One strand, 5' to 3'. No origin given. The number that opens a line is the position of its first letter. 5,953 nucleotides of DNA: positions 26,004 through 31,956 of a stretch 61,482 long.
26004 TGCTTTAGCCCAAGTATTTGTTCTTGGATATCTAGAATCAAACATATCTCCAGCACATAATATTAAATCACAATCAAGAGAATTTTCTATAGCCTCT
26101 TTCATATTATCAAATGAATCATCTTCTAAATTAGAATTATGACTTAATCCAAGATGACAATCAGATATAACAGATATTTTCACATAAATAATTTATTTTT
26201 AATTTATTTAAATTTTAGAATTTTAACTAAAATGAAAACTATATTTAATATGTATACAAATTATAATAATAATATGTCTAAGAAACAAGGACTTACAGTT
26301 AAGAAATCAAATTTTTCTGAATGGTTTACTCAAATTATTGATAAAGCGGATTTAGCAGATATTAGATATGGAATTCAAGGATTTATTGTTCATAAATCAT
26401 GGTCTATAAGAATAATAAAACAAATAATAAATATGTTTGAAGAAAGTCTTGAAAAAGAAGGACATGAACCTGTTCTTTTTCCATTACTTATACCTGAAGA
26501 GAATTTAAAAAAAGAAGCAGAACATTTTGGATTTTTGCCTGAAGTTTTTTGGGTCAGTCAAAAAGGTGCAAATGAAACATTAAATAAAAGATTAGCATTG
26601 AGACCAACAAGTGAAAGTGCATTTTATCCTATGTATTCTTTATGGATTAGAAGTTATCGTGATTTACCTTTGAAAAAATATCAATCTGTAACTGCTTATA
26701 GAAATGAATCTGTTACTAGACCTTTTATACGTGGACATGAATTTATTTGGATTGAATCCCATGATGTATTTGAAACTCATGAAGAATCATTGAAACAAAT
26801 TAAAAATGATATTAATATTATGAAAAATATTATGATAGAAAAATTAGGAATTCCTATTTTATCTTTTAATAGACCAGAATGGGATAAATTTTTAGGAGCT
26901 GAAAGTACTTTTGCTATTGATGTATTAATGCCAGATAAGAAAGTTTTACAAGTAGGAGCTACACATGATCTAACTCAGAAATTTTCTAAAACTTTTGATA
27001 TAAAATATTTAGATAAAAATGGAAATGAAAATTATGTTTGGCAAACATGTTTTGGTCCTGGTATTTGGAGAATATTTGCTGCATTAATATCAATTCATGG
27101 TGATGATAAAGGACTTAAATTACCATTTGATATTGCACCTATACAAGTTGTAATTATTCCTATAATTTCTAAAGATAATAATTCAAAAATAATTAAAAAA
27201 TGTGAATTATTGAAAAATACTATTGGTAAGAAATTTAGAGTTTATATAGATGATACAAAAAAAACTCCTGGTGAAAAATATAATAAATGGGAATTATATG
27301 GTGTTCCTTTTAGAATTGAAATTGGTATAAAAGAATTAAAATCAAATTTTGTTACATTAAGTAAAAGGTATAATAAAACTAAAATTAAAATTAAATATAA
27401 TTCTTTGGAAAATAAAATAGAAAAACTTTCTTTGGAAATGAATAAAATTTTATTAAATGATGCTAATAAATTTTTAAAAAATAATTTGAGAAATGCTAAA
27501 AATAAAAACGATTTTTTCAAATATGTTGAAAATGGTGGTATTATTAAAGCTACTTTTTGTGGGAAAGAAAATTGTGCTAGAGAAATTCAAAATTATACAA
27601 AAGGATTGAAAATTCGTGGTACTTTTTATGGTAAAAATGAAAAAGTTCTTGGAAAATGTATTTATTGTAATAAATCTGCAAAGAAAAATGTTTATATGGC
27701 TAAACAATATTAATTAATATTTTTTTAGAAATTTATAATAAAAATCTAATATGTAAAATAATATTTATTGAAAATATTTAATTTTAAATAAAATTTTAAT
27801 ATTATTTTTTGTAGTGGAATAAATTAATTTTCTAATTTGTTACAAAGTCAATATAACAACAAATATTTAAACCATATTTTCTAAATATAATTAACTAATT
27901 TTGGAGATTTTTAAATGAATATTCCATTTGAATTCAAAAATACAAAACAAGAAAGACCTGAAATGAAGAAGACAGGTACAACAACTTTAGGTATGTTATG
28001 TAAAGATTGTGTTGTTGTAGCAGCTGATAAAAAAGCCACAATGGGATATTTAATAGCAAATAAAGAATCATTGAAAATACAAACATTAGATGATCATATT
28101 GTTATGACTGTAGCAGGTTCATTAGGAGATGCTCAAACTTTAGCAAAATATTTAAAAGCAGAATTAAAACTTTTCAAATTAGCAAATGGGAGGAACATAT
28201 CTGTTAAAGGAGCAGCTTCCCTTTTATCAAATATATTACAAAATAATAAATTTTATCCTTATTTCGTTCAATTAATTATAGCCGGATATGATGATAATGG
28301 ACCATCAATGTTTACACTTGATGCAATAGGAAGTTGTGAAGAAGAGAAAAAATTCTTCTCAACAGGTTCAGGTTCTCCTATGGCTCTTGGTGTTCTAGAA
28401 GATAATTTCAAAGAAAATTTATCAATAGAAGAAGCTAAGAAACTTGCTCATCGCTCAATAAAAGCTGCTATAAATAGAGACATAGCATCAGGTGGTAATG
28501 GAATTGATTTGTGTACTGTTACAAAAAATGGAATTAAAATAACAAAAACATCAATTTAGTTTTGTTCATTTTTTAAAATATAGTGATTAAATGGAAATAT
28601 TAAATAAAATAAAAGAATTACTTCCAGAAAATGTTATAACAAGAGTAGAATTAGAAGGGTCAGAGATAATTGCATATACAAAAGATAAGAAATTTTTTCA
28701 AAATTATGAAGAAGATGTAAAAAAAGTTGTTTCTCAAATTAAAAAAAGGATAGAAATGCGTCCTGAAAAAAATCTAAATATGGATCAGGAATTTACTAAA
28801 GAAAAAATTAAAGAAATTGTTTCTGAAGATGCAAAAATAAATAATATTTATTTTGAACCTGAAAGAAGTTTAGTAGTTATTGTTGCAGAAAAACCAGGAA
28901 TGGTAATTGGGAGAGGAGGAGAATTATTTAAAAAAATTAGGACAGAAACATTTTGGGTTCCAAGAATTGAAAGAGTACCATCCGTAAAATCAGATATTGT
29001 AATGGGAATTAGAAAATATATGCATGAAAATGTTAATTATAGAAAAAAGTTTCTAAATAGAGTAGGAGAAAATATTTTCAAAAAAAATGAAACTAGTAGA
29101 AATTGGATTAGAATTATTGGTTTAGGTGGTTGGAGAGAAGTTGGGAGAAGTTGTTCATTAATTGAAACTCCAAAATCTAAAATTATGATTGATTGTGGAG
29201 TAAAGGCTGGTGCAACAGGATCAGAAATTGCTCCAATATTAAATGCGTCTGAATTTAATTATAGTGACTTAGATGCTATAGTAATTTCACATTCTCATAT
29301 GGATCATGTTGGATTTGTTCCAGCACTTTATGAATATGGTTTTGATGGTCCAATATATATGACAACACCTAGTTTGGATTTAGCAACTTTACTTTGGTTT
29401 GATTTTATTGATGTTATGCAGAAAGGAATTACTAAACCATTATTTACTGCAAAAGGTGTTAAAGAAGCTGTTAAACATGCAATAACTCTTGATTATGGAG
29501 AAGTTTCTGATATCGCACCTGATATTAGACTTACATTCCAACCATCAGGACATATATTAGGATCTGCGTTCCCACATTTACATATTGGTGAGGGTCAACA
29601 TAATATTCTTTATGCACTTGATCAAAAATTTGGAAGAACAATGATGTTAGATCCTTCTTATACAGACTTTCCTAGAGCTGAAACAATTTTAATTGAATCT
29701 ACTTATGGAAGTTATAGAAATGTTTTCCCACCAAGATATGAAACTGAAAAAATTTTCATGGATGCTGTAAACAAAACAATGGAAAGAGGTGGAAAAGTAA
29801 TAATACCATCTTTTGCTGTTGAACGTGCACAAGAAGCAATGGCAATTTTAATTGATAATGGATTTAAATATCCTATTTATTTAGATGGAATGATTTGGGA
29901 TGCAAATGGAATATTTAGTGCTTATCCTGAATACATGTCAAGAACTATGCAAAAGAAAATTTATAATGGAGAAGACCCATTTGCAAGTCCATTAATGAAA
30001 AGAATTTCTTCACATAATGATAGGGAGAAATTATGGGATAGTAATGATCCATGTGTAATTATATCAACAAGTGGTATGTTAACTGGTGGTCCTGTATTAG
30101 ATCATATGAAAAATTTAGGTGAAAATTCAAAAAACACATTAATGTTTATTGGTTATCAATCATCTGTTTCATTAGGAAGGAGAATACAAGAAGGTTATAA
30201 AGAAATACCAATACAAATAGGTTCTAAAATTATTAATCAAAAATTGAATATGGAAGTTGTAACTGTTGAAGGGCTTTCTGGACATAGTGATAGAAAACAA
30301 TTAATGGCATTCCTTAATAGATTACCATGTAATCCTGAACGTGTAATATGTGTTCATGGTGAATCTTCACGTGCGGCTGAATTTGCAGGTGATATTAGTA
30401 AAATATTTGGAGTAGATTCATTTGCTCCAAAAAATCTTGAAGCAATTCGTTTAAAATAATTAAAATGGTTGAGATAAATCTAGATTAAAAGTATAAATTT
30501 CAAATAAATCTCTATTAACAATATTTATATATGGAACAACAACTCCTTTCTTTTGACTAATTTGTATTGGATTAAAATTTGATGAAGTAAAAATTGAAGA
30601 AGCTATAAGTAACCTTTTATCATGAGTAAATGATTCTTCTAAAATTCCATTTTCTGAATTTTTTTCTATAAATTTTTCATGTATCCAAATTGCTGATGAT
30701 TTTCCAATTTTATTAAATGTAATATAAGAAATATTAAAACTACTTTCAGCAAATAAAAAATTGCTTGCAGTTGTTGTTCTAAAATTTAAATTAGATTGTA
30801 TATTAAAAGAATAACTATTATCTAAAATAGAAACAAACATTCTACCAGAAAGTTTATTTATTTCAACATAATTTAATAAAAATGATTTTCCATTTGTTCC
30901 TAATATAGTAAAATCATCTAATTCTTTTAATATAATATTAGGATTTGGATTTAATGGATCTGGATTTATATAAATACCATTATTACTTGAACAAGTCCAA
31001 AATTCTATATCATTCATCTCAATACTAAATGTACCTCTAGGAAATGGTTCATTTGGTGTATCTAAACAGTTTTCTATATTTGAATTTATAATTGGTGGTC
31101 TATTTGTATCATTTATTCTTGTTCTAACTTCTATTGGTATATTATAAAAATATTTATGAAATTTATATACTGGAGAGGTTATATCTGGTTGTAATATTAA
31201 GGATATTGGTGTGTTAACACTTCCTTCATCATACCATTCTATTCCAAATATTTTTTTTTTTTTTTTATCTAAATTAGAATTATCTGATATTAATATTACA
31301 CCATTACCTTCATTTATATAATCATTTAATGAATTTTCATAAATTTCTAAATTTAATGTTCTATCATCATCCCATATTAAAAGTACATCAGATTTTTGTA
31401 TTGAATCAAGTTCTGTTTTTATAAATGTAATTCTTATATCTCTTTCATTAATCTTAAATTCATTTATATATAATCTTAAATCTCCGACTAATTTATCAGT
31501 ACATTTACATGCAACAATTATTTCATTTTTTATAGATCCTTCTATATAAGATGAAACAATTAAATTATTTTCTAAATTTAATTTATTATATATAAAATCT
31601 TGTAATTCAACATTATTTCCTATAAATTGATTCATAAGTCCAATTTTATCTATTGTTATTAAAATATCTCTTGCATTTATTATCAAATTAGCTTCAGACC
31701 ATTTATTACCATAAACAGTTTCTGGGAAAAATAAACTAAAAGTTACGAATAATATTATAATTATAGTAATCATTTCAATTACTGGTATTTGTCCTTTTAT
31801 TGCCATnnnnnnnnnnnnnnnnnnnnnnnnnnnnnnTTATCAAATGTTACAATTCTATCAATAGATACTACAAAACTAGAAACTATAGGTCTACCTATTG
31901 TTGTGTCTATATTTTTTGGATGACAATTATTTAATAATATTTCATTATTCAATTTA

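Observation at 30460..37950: Compact nine-gene type IV pilus operon with four KGQ prepilins and a split TadB/TadC-like platform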

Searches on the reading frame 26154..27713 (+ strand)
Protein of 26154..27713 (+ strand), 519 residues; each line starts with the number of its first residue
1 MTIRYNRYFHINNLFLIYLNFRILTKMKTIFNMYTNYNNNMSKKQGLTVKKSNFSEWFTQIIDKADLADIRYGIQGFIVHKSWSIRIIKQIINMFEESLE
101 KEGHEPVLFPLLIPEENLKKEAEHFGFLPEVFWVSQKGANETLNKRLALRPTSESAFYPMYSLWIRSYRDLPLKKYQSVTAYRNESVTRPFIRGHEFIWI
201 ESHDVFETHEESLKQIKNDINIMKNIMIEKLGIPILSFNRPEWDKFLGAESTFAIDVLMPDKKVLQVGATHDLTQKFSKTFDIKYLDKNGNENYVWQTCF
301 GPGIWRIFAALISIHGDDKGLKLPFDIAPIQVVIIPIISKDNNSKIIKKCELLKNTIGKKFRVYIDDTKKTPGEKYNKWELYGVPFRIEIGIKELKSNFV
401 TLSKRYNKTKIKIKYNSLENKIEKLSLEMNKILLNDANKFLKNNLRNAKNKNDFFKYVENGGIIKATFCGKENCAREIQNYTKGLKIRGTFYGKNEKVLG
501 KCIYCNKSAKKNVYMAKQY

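Call 20: search_protein_families(library=pfam, proteins=[window:26154-27713:+], max_evalue=0.1)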
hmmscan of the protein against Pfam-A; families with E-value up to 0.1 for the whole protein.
window:26154-27713:+ (519 aa): 3 families
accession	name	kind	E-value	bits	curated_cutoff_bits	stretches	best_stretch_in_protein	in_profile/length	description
PF00587.30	tRNA-synt_2b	-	5.1e-27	95.5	29.3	1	142-314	6-178/179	tRNA synthetase class II core domain (G, H, P, S and T)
PF03129.25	HGTP_anticodon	-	2.5e-17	63.2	21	1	331-424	1-93/94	Anticodon binding domain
PF09180.16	ProRS-C_1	-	1.2e-12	48.2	31.5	1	453-519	3-71/71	Prolyl-tRNA synthetase, C-terminal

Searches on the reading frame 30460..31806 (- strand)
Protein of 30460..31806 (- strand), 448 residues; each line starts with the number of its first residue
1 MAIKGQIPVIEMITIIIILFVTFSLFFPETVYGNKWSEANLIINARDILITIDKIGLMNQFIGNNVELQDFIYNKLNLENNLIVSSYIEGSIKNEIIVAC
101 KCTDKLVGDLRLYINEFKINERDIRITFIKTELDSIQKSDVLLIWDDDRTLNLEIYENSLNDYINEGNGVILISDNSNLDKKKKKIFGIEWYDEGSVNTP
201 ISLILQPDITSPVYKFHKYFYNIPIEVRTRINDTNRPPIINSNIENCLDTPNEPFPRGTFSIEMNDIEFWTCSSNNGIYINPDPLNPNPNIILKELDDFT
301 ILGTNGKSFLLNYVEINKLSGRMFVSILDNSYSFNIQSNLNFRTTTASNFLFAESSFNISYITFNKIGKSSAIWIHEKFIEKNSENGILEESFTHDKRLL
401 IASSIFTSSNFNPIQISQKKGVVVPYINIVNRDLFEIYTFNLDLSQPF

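Call 3: search_protein_families(library=pfam, proteins=[window:30460-31806:-], max_evalue=1)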
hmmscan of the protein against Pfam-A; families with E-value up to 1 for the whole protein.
window:30460-31806:- (448 aa): 0 families

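Call 4: search_protein_families(library=ncbifam, proteins=[window:30460-31806:-], max_evalue=1)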
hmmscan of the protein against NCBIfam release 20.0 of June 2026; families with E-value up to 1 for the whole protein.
window:30460-31806:- (448 aa): 1 family
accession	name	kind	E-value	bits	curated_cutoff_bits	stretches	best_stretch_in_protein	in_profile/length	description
NF035942.1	T3SS_eff_HopBF1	equivalog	0.39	10.1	200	1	43-117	88-161/200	T3SS effector protein kinase HopBF1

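Call 27: find_homologous_proteins(query=window:30460-31806:-, max_evalue=0.001)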
Query window:30460-31806:- (448 aa): 5 proteins with E <= 0.001 among 7026 candidates.
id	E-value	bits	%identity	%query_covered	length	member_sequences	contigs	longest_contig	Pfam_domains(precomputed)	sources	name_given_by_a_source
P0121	9.1e-291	982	100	100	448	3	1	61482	-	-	-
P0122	8.8e-72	261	36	100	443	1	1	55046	-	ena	-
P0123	4.7e-50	189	31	99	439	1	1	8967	-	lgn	-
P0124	3.3e-24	104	25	100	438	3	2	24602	-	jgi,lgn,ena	-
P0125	7.3e-21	93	29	83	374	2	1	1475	-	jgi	jgi:hypothetical protein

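Call 35: predict_structure(alignment_id=A1)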
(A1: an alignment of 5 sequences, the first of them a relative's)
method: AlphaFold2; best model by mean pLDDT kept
length: 448 residues; sequences in the alignment: 5
mean_pLDDT: 45.1   pTM: 0.39
mean pLDDT of the five models: 45.1, 44.0, 41.8, 41.7, 38.9
residues with pLDDT >= 90: 0; 70-90: 11; 50-70: 173; < 50: 264
segments of 3 or more residues with pLDDT < 50: 1-6, 24-83, 86-93, 117-122, 190-242, 248-252, 319-322, 330-448
pLDDT, mean of each block of 10 residues (from residue 1): 49 68 45 30 26 32 36 45 44 57 64 49 57 57 61 66 57 58 57 33 36 33 35 43 48 53 57 63 62 65 60 52 51 27 27 26 27 32 34 42 40 26 28 33 30
secondary structure, 60 per line:
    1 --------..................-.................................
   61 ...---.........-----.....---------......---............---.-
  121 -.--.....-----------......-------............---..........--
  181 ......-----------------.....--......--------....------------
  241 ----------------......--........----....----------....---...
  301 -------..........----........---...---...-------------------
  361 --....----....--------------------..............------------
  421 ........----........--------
elements in order: H9-26 H28-63 H67-75 E81-85 E95-100 H104-115 E125-129 E141-146 H154-165 E169-175 H181-186 E204-208 E211-216 E225-228 E257-262 E265-272 E277-280 E291-294 E298-300 E308-317 E322-329 E333-335 E339-341 E363-366 E371-374 H395-408 E421-428 E433-440
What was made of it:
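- Tried and rejected: AlphaFold2 of the 448-aa protein with 5 sequences gave pLDDT 45 and was unusable (call 35).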

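Call 45: search_protein_families(library=pfam, alignment_id=A3, max_evalue=0.01)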
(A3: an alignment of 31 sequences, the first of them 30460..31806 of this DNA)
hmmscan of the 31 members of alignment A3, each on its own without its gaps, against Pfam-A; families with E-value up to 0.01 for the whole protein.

A. member 1, window:30460-31806:- (448 aa): 0 families

B. families by the number of members that match (of 31 scanned): 3 families
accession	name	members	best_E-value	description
PF02732.21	ERCC4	1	0.00062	ERCC4 domain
PF17385.8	LBP_M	1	0.00097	Lacto-N-biose phosphorylase central domain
PF12417.13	DUF3669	1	0.0054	Zinc finger protein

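Call 46: search_solved_structures(query=A3, max_evalue=1)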
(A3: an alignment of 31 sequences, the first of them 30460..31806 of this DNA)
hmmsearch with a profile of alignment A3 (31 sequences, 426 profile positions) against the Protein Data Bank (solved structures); distinct sequences matched with E-value up to 1: 5.
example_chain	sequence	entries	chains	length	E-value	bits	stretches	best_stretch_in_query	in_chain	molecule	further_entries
9rx4_E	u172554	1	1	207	0.072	15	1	125-250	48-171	Ras-related protein Rab-1A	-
9mhf_E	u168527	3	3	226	0.15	14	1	125-249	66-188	Ras-related protein Rab-1A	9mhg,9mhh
4dsd_A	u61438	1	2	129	0.4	12.6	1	232-302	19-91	putative periplasmic protein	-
8vh4_B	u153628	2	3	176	0.43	12.5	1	145-180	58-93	Ras-related protein Rab-12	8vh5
8i7o_K2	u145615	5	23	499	0.65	11.9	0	111-162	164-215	Coiled-coil domain-containing protein 105 | Tektin-like protein 1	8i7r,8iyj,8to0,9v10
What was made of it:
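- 30460..31806 (-): KGQ prepilin-like large protein (448 aa). It is the candidate tip or adhesin subunit. The family has no annotation. It has no Pfam or PDB sequence match (calls 45, 46).
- Tried and rejected: Profile search of the 448-aa family against PDB sequences, and Pfam scans of its members, gave nothing meaningful (calls 45, 46).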

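Call 47: find_homologous_proteins(query=A3, max_evalue=0.00001)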
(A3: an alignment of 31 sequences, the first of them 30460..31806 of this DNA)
Query A3 (31 sequences) (448 aa, profile of the alignment): 8 proteins with E <= 0.00001 among 8000 candidates.
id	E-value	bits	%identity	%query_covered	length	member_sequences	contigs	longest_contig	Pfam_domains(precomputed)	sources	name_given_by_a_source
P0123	1.4e-143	497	31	99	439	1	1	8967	-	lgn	-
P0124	2.3e-118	414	25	100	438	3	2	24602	-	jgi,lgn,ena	-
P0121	2.2e-111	391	100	100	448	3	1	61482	-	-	-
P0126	2.2e-82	295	19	50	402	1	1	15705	-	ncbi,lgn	-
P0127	4.9e-73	264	29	15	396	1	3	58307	-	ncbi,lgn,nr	ncbi:MAG: hypothetical protein QW751_00810 [Candidatus Aenigmatarchaeota archaeon]|nr:hypothetical p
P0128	1.7e-69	253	20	50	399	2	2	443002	-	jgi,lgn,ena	-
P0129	3.5e-58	215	19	41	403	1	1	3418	-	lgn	-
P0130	2.1e-52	196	22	51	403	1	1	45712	-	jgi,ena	-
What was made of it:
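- Tried and rejected: The word-indexed homologue search found only 5 relatives of the 448-aa protein, and then 8 when queried with a 31-sequence profile (calls 27, 47).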

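Call 61: predict_structure(alignment_id=A5)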
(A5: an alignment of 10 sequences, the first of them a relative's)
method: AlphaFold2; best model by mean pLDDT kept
length: 448 residues; sequences in the alignment: 10
mean_pLDDT: 59.6   pTM: 0.56
mean pLDDT of the five models: 59.6, 57.9, 57.3, 52.9, 48.7
residues with pLDDT >= 90: 12; 70-90: 114; 50-70: 203; < 50: 119
segments of 3 or more residues with pLDDT < 50: 1-5, 27-37, 190-228, 332-368, 381-392, 412-425
pLDDT, mean of each block of 10 residues (from residue 1): 53 76 52 45 63 61 64 67 61 80 82 71 81 88 77 80 79 66 57 31 28 27 47 62 59 68 69 74 65 71 69 66 64 39 31 33 47 63 40 57 70 38 46 56 59
secondary structure, 60 per line:
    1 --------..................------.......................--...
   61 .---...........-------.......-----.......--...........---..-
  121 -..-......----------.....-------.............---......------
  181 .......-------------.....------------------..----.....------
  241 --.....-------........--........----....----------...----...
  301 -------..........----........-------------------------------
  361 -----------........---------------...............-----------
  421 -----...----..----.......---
elements in order: H9-26 H33-55 H58-61 H65-75 E83-89 E95-101 H104-114 E125-130 E141-145 H153-165 E169-174 H181-187 H201-205 E230-234 H243-247 E255-262 E265-272 E277-280 E291-293 E298-300 E308-317 E322-329 E372-376 H395-409 E426-428 E439-445
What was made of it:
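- Tried and rejected: With 10 sequences it gave pLDDT 59.6 (call 61).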

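Call 63: search_protein_representatives(alignment_id=A5)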
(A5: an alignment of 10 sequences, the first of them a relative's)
Query: 10 sequences, 424 profile positions. Proteins with E-value up to 0.001 (for the whole library): 517; up to 1e-10: 437; up to 1e-30: 226. The best 150 are listed.
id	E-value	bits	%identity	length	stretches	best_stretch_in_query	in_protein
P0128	2.3e-151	521.0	-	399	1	1-424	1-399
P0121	1.7e-135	468.7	-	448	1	1-424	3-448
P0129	4.0e-134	464.1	-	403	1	1-424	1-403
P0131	6.8e-132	456.8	-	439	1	2-424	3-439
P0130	1.3e-130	452.6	-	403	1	1-424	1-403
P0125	3.2e-124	431.5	-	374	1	56-424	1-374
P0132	6.9e-117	407.4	-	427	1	2-424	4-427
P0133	4.0e-115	401.6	-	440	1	10-424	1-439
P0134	2.7e-114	398.8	-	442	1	1-424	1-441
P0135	5.5e-114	397.8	-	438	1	2-424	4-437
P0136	2.2e-112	392.5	-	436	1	2-424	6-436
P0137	6.4e-111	387.7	-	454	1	1-424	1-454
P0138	1.5e-108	379.9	-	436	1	1-424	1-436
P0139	5.9e-108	377.9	-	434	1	1-424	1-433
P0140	1.0e-107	377.1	-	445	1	1-424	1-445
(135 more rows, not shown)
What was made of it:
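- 30460..31806 (-): The family has 517 representatives at the 50%-identity cluster level at E<=1e-3 (call 63).
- Tried and rejected: The exhaustive profile search found 517 (call 63).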

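Call 64: fold_search(model_id=the predicted structure, library=pdb)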
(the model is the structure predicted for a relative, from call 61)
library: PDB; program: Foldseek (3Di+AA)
matches with E <= 10: 649; with E <= 0.001: 0
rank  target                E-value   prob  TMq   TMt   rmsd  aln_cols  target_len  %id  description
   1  4ac9_D                1.6e-02  0.38  0.15  0.15  18.3       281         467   11  CRYSTAL STRUCTURE OF TRANSLATION ELONGATION FACTOR SELB FROM METHANOCOCCUS MARIPALUDIS IN COMPLEX WITH GDP (released 2012-08-22)
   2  4e5v_A                6.2e-02  0.51  0.14  0.20   6.0       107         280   15  Crystal structure of a Putative thua-like protein (PARMER_02418) from Parabacteroides merdae ATCC 43184 at 1.75 A reso (released 2012-04-04)
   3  4e5v_B                7.4e-02  0.47  0.14  0.20   6.0       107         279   15  Crystal structure of a Putative thua-like protein (PARMER_02418) from Parabacteroides merdae ATCC 43184 at 1.75 A reso (released 2012-04-04)
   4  4myr_A                1.0e-01  0.87  0.17  0.49   4.2       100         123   16  Crystal structure of a putative CpaE2 pilus assembly protein (CpaE2) from Sinorhizobium meliloti 1021 at 2.72 A resolu (released 2013-10-16)
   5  7m5h_A                1.1e-01  0.35  0.12  0.30  10.7       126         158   13  Crystal structure of conserved protein from Enterococcus faecalis V583 (released 2021-04-07)
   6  4jqs_A                1.1e-01  0.21  0.15  0.25  15.2       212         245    8  Crystal structure of a Putative thua-like protein (BACUNI_01602) from Bacteroides uniformis ATCC 8492 at 2.30 A resolu (released 2013-05-08)
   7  4myr_C                1.1e-01  0.82  0.15  0.42   3.9        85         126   14  Crystal structure of a putative CpaE2 pilus assembly protein (CpaE2) from Sinorhizobium meliloti 1021 at 2.72 A resolu (released 2013-10-16)
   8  1qmp_A                1.2e-01  0.54  0.14  0.39   4.9       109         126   18  Phosphorylated aspartate in the crystal structure of the sporulation response regulator, Spo0A (released 1999-11-14)
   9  3sho_A                1.2e-01  0.54  0.13  0.26   5.2        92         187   16  Crystal structure of RpiR transcription factor from Sphaerobacter thermophilus (sugar isomerase domain) (released 2011-08-10)
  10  4myr_B                1.3e-01  0.84  0.17  0.48   4.2        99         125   16  Crystal structure of a putative CpaE2 pilus assembly protein (CpaE2) from Sinorhizobium meliloti 1021 at 2.72 A resolu (released 2013-10-16)
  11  7m5h_B                1.5e-01  0.33  0.12  0.30  10.6       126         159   13  Crystal structure of conserved protein from Enterococcus faecalis V583 (released 2021-04-07)
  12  5a9x                  1.5e-01  0.20  0.15  0.12  17.5       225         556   11  Structure of GDP bound BipA (released 2015-08-26)
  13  2vyc_A                1.7e-01  0.47  0.15  0.10   5.1       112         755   15  Crystal Structure of Acid Induced Arginine Decarboxylase from E. coli (released 2009-03-31)
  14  5xp0_B                1.9e-01  0.60  0.16  0.41   4.9       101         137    8  Crystal structure of master biofilm regulator CsgD regulatory domain (released 2018-06-20)
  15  7tes_B                2.2e-01  0.54  0.13  0.08   4.2        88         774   15  Cryo-EM structure of GluN1b-2B NMDAR in complex with Fab5 in Non-active1 conformation (released 2022-03-02)
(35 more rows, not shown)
